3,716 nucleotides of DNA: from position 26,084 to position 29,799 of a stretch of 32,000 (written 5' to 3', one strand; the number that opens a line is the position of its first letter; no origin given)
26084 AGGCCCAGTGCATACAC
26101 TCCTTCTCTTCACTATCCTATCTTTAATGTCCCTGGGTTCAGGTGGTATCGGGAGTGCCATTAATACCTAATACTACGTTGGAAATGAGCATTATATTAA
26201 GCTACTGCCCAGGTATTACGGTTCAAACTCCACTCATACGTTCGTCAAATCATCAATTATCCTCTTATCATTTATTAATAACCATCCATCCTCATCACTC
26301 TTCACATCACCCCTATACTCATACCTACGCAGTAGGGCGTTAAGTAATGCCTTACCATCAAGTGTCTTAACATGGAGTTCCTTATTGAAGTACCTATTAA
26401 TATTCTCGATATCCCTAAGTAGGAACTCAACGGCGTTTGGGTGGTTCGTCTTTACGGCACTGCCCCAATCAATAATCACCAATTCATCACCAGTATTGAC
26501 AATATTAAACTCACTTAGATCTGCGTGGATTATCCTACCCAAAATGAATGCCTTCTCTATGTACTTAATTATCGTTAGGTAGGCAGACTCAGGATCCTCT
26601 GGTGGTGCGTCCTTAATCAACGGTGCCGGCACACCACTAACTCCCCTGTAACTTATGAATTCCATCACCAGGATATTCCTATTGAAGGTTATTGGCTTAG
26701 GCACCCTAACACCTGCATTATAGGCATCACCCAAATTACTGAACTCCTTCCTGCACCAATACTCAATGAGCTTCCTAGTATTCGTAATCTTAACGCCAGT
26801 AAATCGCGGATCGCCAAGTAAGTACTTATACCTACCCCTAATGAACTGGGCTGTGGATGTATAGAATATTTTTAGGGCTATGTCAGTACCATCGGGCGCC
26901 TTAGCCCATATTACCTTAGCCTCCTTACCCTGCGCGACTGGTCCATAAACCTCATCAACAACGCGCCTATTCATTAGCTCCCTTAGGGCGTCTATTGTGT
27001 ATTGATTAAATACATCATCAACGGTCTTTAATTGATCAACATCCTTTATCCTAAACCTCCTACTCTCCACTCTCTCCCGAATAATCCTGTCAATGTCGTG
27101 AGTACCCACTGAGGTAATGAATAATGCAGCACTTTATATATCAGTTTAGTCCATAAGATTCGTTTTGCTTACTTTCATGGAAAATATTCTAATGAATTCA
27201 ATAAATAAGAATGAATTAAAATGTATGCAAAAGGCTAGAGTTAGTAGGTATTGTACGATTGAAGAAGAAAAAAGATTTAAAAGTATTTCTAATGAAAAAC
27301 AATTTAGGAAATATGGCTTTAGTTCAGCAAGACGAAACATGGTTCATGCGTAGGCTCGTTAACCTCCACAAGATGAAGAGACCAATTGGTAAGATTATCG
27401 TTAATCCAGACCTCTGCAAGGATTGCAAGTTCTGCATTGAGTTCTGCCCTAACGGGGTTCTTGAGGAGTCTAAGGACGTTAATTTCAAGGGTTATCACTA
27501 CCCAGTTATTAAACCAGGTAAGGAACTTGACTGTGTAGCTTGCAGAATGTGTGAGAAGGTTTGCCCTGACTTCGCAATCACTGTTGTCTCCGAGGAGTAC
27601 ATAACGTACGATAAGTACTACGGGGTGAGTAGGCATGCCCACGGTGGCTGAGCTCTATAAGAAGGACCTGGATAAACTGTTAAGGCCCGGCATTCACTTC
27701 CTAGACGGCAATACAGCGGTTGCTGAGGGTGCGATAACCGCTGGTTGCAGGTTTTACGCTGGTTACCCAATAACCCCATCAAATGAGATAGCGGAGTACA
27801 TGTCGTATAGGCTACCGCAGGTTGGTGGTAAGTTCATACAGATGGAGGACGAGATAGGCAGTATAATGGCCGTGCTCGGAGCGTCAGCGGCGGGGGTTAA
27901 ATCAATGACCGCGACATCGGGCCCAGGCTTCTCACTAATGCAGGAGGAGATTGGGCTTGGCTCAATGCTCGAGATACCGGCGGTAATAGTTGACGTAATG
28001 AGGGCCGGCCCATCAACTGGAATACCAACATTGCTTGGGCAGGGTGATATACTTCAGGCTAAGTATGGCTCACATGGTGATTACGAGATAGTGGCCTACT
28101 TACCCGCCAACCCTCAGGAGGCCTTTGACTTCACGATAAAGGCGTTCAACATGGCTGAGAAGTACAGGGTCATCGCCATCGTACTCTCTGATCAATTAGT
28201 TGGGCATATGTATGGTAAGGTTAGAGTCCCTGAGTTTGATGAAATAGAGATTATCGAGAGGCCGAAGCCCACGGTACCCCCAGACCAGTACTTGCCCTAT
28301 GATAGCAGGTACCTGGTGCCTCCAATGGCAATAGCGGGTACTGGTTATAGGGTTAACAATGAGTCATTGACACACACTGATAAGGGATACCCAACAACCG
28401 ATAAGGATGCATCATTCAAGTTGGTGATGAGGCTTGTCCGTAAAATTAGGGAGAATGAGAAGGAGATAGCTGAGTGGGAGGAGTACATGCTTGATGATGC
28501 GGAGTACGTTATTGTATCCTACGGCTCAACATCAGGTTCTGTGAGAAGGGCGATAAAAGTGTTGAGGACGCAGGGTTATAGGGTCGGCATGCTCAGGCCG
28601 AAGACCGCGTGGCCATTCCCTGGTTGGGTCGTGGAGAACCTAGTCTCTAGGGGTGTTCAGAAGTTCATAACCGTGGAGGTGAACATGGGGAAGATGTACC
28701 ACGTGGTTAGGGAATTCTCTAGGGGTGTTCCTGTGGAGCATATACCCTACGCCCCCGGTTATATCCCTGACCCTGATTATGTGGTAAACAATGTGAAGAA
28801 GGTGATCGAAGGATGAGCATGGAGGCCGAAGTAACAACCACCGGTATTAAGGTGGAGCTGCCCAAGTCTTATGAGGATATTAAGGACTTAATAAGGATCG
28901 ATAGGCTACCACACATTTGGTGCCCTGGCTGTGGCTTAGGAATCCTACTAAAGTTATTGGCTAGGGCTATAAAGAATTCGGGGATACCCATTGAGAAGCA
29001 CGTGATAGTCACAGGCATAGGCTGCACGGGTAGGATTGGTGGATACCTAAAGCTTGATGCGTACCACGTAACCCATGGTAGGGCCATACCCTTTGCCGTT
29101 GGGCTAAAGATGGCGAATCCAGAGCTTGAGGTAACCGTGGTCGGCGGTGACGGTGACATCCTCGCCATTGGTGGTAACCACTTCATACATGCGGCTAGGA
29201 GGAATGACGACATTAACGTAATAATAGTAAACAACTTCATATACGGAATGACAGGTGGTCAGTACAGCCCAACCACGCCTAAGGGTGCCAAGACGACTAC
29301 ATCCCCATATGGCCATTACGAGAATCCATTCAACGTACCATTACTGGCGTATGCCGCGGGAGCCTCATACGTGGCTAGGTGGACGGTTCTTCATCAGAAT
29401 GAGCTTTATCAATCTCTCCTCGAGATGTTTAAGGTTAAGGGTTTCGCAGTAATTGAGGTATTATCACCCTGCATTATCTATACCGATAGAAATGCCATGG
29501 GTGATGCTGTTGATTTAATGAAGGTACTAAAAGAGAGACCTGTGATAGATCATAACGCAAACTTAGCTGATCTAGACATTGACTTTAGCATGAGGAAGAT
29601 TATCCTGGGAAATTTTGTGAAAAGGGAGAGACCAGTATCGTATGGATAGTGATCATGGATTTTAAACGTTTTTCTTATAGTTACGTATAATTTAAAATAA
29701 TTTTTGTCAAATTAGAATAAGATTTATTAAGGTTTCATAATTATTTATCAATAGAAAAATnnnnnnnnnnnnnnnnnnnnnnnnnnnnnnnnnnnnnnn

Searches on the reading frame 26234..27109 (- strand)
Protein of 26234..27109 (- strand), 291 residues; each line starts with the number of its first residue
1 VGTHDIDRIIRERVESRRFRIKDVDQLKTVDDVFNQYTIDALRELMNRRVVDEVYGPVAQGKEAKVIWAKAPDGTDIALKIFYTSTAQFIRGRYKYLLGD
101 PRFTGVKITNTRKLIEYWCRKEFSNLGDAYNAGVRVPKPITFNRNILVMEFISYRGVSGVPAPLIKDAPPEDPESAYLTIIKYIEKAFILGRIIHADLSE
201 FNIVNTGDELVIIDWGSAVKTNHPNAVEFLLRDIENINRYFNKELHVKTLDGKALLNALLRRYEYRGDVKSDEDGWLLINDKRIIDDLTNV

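Call 9: search_protein_families(library=pfam, proteins=[window:26234-27109:-], max_evalue=0.01)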
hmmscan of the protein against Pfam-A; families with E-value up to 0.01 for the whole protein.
window:26234-27109:- (291 aa): 2 families
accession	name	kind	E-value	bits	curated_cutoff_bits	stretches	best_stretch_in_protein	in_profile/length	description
PF01163.29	RIO1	-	1.1e-51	175.6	22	1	66-246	2-179/187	RIO domain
PF03109.22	ABC1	-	8.1e-05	22.3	22.9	1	133-223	129-219/244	ABC1 atypical kinase-like domain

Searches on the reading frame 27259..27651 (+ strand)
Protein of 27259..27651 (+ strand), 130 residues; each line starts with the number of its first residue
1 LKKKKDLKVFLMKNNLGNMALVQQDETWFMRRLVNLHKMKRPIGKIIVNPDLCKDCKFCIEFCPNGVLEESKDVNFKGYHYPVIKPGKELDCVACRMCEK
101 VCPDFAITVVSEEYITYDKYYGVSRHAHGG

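Call 9: search_protein_families(library=pfam, proteins=[window:27259-27651:+], max_evalue=0.01)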
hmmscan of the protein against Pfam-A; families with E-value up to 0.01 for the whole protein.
window:27259-27651:+ (130 aa): 12 families
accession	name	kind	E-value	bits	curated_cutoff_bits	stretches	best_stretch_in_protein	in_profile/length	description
PF00037.32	Fer4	-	2.7e-10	40.1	21.1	2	46-68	1-23/24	4Fe-4S binding domain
PF12838.12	Fer4_7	-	2.3e-09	38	27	1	53-103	2-49/52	4Fe-4S dicluster domain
PF12837.12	Fer4_6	-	4.4e-08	33.1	25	1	46-68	2-24/24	4Fe-4S binding domain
PF13484.11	Fer4_16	-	8.5e-08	33.3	30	2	53-74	2-24/66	4Fe-4S double cluster binding domain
PF12797.12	Fer4_2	-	8.9e-07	28.9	24.5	1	45-64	2-21/22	4Fe-4S binding domain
PF13187.11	Fer4_9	-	1.4e-06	28.7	27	1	53-105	2-50/52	4Fe-4S dicluster domain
PF12800.12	Fer4_4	-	1.7e-06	28.3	24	1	50-66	1-17/17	4Fe-4S binding domain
PF13183.11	Fer4_8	-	2.7e-06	28.2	27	0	91-108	4-21/68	4Fe-4S dicluster domain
PF13237.11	Fer4_10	-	2.8e-06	27.6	25.5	1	45-103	1-53/53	4Fe-4S dicluster domain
PF13534.11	Fer4_17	-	2.9e-05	25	22.2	0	92-105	2-15/61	4Fe-4S dicluster domain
PF14697.11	Fer4_21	-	8.6e-05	23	35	1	48-107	3-57/59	4Fe-4S dicluster domain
PF25160.1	LdpA_Fe-S-bd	-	0.00026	21.2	27.6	0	95-125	6-33/49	LdpA Fe-S cluster-binding domain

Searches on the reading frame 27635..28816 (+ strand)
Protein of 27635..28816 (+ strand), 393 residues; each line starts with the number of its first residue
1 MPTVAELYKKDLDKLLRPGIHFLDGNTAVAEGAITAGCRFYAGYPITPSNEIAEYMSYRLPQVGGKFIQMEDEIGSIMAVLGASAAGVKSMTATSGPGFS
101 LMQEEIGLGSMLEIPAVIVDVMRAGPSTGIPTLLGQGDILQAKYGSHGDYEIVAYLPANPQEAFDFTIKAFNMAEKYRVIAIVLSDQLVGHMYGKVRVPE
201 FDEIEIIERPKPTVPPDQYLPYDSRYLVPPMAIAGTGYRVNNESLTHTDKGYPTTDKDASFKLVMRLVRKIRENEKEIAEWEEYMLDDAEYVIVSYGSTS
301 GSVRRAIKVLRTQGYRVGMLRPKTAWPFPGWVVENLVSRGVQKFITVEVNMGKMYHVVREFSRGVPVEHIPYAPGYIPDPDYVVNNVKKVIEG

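Call 9: search_protein_families(library=pfam, proteins=[window:27635-28816:+], max_evalue=0.01)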
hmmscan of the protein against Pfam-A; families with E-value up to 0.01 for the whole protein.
window:27635-28816:+ (393 aa): 2 families
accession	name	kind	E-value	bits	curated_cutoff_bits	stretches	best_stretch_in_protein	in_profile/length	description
PF01855.24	POR_N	-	1.7e-66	224.7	27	1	31-257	1-221/231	Pyruvate flavodoxin/ferredoxin oxidoreductase, thiamine diP-bdg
PF17147.9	PFOR_II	-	3.6e-16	59.8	27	1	289-362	1-78/102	Pyruvate:ferredoxin oxidoreductase core domain II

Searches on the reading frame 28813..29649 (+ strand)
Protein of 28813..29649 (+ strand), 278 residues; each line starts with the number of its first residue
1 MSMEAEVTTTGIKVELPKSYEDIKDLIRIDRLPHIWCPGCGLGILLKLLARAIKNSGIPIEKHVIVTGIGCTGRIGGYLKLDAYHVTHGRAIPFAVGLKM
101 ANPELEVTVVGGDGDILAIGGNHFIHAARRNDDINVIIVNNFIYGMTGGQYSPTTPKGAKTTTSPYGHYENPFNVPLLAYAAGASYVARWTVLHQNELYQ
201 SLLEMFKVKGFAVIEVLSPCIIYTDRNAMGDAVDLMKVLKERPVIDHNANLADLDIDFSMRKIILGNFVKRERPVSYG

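Call 9: search_protein_families(library=pfam, proteins=[window:28813-29649:+], max_evalue=0.01)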
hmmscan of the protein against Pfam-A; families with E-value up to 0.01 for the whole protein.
window:28813-29649:+ (278 aa): 1 family
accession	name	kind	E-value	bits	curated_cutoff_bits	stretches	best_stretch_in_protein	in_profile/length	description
PF02775.26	TPP_enzyme_C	-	8.3e-34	117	21.9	1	75-216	18-151/151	Thiamine pyrophosphate enzyme, C-terminal TPP binding domain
